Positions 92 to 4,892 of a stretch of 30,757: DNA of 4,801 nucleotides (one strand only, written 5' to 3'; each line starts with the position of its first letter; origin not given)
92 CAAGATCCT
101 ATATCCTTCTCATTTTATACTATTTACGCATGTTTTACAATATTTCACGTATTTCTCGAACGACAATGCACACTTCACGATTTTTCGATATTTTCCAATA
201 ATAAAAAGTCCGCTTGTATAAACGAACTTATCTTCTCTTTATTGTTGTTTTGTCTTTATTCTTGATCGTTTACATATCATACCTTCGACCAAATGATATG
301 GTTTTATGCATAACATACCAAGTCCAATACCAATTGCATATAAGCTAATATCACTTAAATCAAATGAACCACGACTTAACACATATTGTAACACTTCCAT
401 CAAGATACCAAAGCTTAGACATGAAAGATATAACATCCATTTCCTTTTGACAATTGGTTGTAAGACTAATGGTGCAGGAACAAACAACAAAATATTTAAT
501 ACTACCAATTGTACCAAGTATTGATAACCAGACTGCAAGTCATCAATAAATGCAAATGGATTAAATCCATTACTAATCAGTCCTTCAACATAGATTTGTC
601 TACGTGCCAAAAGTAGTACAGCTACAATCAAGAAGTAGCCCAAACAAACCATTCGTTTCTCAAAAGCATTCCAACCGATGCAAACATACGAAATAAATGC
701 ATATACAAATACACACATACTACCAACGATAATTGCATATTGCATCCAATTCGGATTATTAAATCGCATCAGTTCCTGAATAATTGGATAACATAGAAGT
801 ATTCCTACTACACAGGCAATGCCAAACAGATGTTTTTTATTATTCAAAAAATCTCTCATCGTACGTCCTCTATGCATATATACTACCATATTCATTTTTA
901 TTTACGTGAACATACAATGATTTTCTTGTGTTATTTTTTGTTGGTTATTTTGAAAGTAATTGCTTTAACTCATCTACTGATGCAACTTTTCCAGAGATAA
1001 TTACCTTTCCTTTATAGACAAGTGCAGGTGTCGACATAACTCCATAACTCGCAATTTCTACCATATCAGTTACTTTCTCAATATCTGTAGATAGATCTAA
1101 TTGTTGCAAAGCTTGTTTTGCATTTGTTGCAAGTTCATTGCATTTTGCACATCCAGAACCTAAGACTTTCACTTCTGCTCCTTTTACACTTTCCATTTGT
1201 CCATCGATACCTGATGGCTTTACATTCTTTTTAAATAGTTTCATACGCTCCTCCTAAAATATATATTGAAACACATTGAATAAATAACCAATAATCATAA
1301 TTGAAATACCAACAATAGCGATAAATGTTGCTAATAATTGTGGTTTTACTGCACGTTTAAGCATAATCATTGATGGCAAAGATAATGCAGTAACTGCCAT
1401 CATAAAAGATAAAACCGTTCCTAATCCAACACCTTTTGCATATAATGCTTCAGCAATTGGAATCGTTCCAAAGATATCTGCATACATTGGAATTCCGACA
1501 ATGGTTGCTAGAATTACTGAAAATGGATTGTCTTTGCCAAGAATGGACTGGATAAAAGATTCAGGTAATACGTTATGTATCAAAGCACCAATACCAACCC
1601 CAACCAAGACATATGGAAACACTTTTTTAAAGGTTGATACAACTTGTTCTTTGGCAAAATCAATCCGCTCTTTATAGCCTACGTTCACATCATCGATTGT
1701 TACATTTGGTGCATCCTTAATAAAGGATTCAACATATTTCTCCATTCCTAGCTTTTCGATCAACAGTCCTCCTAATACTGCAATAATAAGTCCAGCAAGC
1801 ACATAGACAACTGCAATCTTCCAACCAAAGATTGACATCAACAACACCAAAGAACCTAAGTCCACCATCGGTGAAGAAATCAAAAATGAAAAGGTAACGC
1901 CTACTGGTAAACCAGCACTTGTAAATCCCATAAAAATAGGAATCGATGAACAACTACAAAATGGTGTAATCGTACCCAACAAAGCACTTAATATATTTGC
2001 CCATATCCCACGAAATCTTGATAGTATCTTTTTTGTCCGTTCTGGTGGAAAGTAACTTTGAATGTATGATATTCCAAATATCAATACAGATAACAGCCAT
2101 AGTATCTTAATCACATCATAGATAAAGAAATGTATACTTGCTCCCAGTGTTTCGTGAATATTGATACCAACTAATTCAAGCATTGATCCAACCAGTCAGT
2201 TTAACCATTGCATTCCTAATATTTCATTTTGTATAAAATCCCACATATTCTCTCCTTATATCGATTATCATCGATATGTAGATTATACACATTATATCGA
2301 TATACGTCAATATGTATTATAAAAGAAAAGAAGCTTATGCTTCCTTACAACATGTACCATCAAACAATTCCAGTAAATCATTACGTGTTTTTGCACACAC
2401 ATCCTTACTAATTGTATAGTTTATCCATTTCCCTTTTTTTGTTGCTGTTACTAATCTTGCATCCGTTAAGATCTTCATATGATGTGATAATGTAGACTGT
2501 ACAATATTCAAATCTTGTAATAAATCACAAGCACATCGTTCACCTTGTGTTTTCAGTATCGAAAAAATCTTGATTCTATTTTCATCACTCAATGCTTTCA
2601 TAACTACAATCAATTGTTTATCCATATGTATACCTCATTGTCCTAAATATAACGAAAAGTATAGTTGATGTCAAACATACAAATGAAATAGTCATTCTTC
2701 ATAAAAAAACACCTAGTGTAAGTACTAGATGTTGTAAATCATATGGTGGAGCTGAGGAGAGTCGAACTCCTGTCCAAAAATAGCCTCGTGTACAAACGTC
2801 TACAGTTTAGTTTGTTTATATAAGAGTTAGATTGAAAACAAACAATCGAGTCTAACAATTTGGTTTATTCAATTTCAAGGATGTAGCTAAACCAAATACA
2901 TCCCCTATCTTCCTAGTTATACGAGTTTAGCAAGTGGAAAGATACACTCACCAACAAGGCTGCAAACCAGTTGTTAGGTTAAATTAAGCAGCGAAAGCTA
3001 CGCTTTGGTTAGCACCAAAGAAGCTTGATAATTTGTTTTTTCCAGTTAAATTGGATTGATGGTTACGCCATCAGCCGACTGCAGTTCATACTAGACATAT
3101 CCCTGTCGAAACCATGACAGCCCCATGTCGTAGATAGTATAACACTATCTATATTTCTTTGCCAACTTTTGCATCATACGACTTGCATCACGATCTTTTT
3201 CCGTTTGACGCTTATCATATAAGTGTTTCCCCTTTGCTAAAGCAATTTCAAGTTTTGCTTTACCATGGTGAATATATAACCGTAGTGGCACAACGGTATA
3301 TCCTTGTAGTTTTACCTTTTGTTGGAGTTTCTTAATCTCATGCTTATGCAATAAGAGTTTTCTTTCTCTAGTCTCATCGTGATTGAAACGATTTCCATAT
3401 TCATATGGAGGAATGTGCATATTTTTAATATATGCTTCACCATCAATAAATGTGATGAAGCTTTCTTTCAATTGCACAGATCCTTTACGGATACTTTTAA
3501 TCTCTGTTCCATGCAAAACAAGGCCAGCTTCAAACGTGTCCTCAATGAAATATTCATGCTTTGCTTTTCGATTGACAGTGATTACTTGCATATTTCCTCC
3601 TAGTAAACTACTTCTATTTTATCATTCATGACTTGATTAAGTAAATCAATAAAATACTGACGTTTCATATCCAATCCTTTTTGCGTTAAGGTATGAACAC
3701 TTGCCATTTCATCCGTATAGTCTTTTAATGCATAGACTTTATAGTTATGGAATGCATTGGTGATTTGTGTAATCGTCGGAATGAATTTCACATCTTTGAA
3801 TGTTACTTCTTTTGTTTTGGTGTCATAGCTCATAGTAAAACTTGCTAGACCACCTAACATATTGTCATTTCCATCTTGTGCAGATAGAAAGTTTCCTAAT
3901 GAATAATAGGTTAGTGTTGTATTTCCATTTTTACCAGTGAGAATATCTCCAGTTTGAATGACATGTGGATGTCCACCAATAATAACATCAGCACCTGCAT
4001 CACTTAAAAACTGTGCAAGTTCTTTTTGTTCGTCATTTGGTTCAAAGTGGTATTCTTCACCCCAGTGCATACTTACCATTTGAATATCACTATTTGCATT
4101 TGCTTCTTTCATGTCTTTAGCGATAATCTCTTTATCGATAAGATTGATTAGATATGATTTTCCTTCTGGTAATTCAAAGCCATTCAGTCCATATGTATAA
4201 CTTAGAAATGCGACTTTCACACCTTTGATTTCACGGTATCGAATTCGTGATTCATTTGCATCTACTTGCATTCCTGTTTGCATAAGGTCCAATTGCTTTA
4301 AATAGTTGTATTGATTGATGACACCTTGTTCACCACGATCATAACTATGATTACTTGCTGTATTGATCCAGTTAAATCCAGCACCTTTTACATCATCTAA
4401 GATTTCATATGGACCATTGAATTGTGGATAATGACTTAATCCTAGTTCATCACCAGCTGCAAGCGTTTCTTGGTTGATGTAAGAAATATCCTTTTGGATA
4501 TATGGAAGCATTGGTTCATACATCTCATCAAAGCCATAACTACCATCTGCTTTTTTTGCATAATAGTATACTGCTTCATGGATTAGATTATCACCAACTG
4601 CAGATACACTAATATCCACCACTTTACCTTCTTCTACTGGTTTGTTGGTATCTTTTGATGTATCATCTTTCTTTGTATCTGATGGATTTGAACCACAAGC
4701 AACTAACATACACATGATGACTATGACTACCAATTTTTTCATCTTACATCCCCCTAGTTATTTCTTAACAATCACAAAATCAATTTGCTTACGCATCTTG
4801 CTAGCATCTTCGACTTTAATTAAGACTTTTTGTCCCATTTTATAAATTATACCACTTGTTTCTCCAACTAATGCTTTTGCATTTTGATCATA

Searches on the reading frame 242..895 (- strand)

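Call 63: search_protein_families(library=pfam, proteins=[window:242-895:-], max_evalue=0.00001)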
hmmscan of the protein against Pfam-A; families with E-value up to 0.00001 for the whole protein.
window:242-895:- (218 aa): 1 family
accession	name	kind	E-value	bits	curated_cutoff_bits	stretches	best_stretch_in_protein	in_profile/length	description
PF04892.17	VanZ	-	1e-09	39.5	30.1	1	90-198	8-123/126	VanZ like family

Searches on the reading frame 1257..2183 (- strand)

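Call 63: search_protein_families(library=pfam, proteins=[window:1257-2183:-], max_evalue=0.00001)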
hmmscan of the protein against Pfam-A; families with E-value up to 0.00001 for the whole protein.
window:1257-2183:- (309 aa): 1 family
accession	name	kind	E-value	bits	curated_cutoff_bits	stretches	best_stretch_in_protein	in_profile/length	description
PF03773.19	ArsP_1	-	7.3e-66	222.7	32.3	1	16-303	5-293/294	Predicted permease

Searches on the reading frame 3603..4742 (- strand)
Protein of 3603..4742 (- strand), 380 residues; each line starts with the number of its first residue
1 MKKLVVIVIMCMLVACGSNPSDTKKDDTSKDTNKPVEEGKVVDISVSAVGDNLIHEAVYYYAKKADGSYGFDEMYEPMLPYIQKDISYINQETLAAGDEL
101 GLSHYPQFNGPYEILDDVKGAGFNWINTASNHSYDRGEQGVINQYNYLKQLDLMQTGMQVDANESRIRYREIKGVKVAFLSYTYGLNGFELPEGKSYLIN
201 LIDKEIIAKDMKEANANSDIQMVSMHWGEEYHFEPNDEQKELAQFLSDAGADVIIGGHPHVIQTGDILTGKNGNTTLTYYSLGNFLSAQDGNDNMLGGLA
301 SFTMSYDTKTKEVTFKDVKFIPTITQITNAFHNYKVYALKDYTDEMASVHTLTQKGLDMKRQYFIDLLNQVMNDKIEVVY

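Call 63: search_protein_families(library=pfam, proteins=[window:3603-4742:-], max_evalue=0.00001)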
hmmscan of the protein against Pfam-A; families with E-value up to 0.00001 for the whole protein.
window:3603-4742:- (380 aa): 1 family
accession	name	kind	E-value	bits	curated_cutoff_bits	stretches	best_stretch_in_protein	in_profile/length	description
PF09587.15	PGA_cap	-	2.3e-60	204.6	27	1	46-289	2-255/255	Bacterial capsule synthesis protein PGA_cap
